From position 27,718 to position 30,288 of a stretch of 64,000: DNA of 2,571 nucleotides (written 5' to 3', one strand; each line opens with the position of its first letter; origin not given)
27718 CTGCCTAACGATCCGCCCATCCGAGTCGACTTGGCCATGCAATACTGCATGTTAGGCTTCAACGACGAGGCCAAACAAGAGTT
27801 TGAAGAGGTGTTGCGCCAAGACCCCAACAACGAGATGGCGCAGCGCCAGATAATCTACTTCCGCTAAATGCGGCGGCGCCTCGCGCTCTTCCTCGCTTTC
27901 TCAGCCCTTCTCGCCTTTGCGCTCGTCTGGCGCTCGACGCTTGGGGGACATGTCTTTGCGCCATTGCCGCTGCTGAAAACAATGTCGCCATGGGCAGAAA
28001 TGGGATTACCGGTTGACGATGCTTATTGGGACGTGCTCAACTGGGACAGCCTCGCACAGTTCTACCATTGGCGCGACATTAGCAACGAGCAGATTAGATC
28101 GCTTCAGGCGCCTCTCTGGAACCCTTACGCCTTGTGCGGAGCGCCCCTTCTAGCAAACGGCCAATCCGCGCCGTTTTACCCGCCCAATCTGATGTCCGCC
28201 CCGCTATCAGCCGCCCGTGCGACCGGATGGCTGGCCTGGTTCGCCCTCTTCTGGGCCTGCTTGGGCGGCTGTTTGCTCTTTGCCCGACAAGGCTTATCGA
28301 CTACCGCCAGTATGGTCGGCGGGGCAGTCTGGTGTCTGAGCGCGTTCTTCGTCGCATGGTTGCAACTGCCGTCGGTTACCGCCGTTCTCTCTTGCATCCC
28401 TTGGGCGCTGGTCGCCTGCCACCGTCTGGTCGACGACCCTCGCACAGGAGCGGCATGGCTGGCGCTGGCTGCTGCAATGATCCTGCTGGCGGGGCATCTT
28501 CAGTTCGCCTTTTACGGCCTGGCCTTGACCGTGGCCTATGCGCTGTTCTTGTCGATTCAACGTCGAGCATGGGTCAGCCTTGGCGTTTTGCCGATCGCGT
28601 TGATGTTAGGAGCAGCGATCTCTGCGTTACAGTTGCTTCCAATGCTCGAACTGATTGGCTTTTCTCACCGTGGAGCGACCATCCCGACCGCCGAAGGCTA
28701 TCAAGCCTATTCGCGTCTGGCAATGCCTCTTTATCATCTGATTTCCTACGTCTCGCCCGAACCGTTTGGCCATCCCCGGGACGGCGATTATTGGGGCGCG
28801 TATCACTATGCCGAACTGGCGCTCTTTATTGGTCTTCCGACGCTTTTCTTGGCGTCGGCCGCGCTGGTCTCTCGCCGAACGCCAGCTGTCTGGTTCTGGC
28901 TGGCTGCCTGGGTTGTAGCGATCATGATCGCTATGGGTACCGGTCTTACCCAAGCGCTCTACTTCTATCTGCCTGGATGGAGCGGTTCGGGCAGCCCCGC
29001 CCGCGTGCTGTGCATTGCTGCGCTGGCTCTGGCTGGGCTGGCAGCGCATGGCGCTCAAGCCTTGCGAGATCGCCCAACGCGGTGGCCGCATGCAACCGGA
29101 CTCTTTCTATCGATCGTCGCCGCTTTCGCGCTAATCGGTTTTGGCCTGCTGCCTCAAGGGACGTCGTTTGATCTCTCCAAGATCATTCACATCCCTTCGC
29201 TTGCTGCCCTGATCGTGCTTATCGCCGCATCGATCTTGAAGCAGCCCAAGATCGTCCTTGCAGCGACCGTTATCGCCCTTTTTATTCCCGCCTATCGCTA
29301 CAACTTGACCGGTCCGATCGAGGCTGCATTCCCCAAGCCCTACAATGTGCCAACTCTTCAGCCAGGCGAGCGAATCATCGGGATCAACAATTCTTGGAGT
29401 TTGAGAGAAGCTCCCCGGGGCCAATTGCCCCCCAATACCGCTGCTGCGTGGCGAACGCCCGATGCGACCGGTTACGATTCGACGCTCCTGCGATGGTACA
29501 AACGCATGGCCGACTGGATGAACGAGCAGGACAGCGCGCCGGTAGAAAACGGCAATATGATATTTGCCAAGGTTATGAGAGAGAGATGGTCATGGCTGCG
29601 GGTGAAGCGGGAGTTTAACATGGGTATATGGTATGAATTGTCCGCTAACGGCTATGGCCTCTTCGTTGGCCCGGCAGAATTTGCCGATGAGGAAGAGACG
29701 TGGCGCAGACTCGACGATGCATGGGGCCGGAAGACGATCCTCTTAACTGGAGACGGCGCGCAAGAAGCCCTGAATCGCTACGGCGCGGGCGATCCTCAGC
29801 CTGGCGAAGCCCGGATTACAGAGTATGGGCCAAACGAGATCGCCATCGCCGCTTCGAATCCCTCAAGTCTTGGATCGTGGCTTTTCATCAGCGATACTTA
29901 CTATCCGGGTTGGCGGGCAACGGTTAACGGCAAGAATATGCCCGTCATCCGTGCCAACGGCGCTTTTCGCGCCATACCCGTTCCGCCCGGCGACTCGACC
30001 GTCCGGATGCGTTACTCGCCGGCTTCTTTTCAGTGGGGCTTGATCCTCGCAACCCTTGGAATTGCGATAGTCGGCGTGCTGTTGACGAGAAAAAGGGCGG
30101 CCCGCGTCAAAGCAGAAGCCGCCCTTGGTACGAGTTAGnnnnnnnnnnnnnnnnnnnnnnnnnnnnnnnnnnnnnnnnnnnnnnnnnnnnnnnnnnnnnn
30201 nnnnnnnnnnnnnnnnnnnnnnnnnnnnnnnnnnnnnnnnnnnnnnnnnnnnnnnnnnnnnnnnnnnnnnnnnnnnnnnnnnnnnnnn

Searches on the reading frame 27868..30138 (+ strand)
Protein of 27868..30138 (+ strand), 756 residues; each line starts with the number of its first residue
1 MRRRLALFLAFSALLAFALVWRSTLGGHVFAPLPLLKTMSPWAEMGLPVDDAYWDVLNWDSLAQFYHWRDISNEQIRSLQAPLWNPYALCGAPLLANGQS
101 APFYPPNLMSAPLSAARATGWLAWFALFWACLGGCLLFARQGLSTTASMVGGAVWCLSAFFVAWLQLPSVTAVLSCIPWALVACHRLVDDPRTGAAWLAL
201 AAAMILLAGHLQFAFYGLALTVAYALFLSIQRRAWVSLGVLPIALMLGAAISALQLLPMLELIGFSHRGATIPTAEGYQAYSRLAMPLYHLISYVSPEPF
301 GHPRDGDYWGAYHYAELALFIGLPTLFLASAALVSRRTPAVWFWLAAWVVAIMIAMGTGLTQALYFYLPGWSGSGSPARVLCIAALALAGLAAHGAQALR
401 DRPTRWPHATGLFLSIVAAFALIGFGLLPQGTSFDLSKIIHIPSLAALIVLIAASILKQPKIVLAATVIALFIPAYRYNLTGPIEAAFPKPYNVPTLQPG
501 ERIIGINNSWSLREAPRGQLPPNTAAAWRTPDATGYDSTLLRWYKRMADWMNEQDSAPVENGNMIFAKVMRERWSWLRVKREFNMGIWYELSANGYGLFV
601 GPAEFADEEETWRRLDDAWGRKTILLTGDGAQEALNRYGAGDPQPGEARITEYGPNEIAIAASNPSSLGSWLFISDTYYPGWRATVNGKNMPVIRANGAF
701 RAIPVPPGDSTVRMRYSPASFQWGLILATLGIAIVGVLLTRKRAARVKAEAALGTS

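Call 11: search_protein_families(library=pfam, proteins=[window:27868-30138:+], max_evalue=0.001)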
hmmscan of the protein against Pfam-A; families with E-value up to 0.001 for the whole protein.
window:27868-30138:+ (756 aa): 1 family
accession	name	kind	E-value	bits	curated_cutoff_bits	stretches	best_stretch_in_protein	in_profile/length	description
PF09586.16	YfhO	-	5.7e-12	45.3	28.5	1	667-727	774-834/835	Bacterial membrane protein YfhO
